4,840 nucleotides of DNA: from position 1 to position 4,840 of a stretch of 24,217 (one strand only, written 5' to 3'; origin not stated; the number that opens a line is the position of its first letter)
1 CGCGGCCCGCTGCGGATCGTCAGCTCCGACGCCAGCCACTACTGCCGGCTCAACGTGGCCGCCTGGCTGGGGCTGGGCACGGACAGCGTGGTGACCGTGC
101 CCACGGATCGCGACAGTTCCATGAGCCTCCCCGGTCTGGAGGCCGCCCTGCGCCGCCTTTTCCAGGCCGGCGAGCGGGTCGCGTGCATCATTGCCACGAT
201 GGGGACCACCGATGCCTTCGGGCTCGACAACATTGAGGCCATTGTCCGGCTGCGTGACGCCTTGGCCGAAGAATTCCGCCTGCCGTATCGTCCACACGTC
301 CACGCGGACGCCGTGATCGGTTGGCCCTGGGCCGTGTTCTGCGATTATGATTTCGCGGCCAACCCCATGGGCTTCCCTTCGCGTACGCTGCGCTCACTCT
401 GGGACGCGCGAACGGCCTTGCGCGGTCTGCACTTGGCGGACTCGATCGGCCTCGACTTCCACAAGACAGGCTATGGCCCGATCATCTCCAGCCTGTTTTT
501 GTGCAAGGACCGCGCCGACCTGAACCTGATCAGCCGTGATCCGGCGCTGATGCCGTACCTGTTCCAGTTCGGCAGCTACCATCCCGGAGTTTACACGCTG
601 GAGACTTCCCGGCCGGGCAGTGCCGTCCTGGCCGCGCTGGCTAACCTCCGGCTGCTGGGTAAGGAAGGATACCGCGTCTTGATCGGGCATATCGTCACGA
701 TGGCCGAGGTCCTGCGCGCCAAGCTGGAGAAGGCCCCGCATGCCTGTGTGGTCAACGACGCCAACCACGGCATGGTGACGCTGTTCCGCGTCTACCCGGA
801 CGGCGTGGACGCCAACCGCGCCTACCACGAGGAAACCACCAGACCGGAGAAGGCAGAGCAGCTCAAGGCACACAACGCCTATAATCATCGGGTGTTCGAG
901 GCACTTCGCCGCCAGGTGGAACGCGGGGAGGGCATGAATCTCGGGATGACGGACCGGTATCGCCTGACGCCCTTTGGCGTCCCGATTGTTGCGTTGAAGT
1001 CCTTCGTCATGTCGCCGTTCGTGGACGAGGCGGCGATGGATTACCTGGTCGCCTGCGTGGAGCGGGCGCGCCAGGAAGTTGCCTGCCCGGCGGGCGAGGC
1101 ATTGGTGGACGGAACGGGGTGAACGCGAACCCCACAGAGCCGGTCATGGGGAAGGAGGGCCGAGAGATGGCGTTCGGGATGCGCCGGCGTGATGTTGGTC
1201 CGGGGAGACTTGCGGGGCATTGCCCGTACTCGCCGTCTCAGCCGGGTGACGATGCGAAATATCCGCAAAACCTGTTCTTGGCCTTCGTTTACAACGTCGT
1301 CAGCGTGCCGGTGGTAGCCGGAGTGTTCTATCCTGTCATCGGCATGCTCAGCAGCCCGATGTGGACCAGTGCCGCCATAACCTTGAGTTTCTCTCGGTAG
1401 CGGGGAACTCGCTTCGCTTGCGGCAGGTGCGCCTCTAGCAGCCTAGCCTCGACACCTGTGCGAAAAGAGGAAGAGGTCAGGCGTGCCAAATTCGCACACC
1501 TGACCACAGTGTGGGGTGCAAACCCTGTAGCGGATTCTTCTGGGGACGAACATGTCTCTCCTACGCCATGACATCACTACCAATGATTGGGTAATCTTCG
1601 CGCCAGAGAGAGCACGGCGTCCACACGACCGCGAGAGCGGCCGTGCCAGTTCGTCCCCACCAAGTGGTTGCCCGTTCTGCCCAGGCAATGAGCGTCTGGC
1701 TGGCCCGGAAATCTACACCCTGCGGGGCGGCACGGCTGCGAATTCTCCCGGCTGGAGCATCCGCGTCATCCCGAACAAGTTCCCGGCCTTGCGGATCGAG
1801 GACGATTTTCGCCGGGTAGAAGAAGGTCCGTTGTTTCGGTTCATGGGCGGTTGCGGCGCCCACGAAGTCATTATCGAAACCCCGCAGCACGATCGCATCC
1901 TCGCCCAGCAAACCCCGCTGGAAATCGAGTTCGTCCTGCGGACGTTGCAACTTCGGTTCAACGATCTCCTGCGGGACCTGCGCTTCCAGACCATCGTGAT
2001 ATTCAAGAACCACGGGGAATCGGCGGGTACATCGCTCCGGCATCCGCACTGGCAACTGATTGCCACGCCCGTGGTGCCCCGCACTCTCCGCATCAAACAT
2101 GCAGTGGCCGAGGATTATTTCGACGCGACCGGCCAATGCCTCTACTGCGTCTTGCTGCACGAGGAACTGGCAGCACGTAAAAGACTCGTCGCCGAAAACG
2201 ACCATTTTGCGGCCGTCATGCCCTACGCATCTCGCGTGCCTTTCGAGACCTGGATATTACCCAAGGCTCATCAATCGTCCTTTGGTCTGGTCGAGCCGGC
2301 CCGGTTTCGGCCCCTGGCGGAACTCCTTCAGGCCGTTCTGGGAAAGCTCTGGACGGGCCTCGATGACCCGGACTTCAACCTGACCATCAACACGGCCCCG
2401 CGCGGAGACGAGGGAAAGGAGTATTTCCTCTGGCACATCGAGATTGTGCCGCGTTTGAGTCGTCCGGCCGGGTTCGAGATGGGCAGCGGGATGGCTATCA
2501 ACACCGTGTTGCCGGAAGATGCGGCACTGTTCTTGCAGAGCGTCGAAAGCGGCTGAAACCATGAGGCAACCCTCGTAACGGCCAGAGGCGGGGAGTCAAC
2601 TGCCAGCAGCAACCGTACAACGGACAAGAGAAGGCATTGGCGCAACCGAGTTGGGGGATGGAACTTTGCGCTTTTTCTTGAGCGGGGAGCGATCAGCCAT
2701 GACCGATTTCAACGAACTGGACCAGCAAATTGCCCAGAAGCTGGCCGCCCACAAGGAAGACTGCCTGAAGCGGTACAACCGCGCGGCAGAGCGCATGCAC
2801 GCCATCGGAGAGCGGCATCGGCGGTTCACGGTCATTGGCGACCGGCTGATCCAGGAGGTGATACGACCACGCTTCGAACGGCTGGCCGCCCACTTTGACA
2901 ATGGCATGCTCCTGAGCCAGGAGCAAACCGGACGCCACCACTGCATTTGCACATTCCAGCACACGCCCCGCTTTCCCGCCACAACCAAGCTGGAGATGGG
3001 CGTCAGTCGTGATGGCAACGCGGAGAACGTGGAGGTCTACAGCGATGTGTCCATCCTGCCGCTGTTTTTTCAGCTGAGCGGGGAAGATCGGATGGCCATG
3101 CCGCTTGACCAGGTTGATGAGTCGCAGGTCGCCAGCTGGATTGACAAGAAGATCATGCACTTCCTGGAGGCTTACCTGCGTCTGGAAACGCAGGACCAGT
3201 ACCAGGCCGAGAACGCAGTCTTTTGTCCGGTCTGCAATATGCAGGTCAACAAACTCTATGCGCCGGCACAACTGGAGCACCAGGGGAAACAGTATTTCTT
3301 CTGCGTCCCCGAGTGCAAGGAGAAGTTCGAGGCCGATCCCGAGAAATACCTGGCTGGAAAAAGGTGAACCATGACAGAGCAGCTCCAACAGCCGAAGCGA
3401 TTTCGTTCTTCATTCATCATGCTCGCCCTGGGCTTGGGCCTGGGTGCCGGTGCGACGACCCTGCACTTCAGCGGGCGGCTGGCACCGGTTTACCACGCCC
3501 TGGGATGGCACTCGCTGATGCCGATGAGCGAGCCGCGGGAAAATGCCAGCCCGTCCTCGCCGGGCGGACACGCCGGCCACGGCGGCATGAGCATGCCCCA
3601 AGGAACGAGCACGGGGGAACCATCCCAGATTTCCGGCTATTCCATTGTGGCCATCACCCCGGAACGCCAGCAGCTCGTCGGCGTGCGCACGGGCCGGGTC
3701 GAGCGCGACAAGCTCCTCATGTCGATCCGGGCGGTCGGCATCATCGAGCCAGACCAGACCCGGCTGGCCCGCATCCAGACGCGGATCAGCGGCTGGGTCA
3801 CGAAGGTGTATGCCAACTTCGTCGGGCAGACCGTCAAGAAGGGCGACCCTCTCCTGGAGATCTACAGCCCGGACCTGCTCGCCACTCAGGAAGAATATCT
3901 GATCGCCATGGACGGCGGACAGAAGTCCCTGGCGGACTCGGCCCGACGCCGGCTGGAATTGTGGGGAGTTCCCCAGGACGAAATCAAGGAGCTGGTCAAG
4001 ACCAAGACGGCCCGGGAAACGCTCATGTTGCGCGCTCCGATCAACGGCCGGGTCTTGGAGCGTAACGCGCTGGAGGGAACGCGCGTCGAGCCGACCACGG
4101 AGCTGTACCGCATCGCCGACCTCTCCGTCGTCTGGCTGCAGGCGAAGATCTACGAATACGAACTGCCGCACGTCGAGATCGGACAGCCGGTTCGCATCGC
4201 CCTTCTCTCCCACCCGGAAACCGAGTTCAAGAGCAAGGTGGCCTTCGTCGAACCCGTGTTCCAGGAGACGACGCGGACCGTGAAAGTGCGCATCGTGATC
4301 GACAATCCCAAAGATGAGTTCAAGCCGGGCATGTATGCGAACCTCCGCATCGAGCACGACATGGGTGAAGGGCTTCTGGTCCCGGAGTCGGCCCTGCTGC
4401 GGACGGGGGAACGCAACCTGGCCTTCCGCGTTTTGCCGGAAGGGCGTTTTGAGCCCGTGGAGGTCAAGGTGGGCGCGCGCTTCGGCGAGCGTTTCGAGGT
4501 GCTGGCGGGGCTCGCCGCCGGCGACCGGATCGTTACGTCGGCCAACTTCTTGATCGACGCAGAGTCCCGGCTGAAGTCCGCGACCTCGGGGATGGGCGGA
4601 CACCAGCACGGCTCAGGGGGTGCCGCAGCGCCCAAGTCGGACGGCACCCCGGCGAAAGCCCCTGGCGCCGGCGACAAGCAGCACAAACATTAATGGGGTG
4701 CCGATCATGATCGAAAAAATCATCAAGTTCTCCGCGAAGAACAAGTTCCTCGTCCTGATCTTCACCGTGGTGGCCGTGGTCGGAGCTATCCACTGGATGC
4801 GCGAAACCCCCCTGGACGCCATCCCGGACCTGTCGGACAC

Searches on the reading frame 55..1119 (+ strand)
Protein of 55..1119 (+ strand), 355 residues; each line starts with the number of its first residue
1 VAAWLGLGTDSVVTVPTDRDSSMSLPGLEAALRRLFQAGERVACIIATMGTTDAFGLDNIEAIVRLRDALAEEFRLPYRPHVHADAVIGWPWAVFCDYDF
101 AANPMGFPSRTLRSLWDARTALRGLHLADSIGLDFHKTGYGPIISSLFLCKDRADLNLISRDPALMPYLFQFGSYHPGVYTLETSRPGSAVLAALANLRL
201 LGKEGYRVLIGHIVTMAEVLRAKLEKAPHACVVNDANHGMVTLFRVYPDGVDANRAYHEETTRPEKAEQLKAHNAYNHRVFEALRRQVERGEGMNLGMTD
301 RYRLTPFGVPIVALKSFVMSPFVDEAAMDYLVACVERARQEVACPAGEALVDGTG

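Call 11: search_protein_families(library=pfam, proteins=[window:55-1119:+], max_evalue=0.001)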
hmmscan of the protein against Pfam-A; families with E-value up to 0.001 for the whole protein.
window:55-1119:+ (355 aa): 1 family
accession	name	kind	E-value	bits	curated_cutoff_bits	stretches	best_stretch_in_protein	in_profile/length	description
PF00282.25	Pyridoxal_deC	-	6.2e-12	45.4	27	1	12-242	169-371/375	Pyridoxal-dependent decarboxylase conserved domain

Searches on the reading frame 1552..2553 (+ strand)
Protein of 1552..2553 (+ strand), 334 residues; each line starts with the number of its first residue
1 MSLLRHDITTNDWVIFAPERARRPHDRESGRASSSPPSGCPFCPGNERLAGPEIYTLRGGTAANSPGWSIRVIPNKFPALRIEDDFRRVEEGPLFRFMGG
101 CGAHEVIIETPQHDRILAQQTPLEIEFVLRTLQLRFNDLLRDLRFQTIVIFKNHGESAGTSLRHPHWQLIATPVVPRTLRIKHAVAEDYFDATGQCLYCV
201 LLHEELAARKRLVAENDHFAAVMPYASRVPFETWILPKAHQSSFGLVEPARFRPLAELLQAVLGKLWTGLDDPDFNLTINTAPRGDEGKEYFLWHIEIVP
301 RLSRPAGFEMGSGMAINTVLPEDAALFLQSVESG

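Call 11: search_protein_families(library=pfam, proteins=[window:1552-2553:+], max_evalue=0.001)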
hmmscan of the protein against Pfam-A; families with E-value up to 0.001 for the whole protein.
window:1552-2553:+ (334 aa): 4 families
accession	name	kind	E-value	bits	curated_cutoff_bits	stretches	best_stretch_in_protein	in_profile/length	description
PF01087.27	GalP_UDP_transf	-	1.4e-14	55.4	22.1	1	5-176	15-184/184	Galactose-1-phosphate uridyl transferase, N-terminal domain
PF02744.22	GalP_UDP_tr_C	-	2.5e-07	31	29.2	1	187-300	6-119/165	Galactose-1-phosphate uridyl transferase, C-terminal domain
PF16285.10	DUF4931_N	-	3.9e-07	30.7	24.1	1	105-171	54-120/124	Domain of unknown function (DUF4931) N-terminal domain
PF16268.10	DUF4921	-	9.6e-07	28.5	28.5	1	138-323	213-388/425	Domain of unknown function (DUF4921)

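Call 69: search_protein_families(library=ncbifam, proteins=[window:1552-2553:+], max_evalue=0.00001)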
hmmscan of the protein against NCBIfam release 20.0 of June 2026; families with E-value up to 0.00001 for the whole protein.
window:1552-2553:+ (334 aa): 2 families
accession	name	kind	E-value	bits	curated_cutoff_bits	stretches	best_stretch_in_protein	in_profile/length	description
NF008724.0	PRK11720.1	equivalog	1.5e-41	142.7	448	1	5-310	13-318/348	UDP-glucose--hexose-1-phosphate uridylyltransferase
TIGR00209.1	galT_1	equivalog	2.6e-32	112.2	102.1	1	5-306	14-308/349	galactose-1-phosphate uridylyltransferase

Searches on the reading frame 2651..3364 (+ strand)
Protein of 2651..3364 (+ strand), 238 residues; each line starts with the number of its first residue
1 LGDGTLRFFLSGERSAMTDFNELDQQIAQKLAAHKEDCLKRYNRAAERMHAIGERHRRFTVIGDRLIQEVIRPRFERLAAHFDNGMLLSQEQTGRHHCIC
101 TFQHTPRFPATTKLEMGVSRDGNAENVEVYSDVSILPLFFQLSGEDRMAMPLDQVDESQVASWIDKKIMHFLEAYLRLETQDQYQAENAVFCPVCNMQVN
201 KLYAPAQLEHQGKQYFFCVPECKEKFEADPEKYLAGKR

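Call 11: search_protein_families(library=pfam, proteins=[window:2651-3364:+], max_evalue=0.001)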
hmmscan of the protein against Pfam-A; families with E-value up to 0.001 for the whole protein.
window:2651-3364:+ (238 aa): 1 family
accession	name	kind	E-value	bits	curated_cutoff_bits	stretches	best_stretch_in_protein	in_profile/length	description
PF04945.19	YHS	-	5.7e-14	52.3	30.3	1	193-235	4-45/47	YHS domain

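Call 69: search_protein_families(library=ncbifam, proteins=[window:2651-3364:+], max_evalue=0.00001)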
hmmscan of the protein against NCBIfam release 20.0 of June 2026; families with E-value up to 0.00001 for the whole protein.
window:2651-3364:+ (238 aa): 0 families

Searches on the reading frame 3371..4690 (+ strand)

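Call 11: search_protein_families(library=pfam, proteins=[window:3371-4690:+], max_evalue=0.001)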
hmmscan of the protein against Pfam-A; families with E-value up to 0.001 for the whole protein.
window:3371-4690:+ (440 aa): 3 families
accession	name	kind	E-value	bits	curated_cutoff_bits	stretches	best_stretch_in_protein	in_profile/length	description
PF16576.10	HlyD_D23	-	4.2e-74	248.9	30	1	117-323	4-214/214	Barrel-sandwich domain of CusB or HlyD membrane-fusion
PF13437.12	HlyD_3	-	1.1e-19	71.6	22.2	1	220-320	2-106/106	HlyD family secretion protein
PF16572.11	HlyD_D4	-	7e-08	32.7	26.4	1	161-211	1-52/55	Long alpha hairpin domain of cation efflux system protein, CusB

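Call 69: search_protein_families(library=ncbifam, proteins=[window:3371-4690:+], max_evalue=0.00001)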
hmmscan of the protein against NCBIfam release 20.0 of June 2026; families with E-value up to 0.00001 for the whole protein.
window:3371-4690:+ (440 aa): 18 families
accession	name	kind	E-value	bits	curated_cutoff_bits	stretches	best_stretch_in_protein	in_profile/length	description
NF007303.0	PRK09783.1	subfamily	4.6e-48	163.7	390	1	92-408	88-405/414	copper/silver efflux system membrane fusion protein CusB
TIGR00999.1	8a0102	subfamily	7.4e-43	146.6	319.3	1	209-396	84-271/271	CzcB/NccB family metal efflux transporter periplasmic adaptor subunit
TIGR01730.1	RND_mfp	subfamily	1.1e-39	136.3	94.9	1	216-395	133-313/322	efflux RND transporter periplasmic adaptor subunit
NF045680.1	DiMtlExpIhpB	equivalog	4.5e-29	101.5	450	1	201-399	121-318/326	divalent metal ion exporter adaptor subunit IhpB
NF007132.1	PRK09578.1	equivalog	3.1e-18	65.7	512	1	285-413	256-385/396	MexX/AxyX family multidrug efflux RND transporter periplasmic adaptor subunit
NF008606.0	PRK11578.1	equivalog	2.2e-13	50.1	342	1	212-391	178-364/371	macrolide transporter subunit MacA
TIGR00998.1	8a0101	subfamily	3.6e-12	45.9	390.8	1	212-294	199-282/334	EmrA/EmrK family multidrug efflux transporter periplasmic adaptor subunit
NF002939.0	PRK03598.1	equivalog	5.5e-10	38.9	393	1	210-330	197-328/332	secretion protein HlyD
NF033138.2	RND-peri-MexC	equivalog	1.5e-09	37.5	625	1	287-397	253-365/375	MexC family multidrug efflux RND transporter periplasmic adaptor subunit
NF007362.0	PRK09859.1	equivalog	3.5e-09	36.3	738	1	272-392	238-360/385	multidrug transporter subunit MdtE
NF000272.2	OqxA_adapt_sub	exception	5.5e-09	35.5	835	1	272-389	246-364/391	multidrug efflux RND transporter periplasmic adaptor subunit OqxA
TIGR02971.1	heterocyst_DevB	subfamily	1.5e-08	34.4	129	1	207-279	194-265/327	ABC exporter membrane fusion protein, DevB family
NF045904.1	RND-peri-MexE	equivalog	2e-08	33.6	714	1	271-389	235-354/390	multidrug efflux RND transporter periplasmic adaptor subunit MexE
NF033834.1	RND_adapt_MexA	exception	2.4e-08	33.5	750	1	275-397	230-354/373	multidrug efflux RND transporter periplasmic adaptor subunit MexA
NF011715.0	PRK15136.1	equivalog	4.6e-08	32.1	563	1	219-277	217-275/390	multidrug efflux MFS transporter periplasmic adaptor subunit EmrA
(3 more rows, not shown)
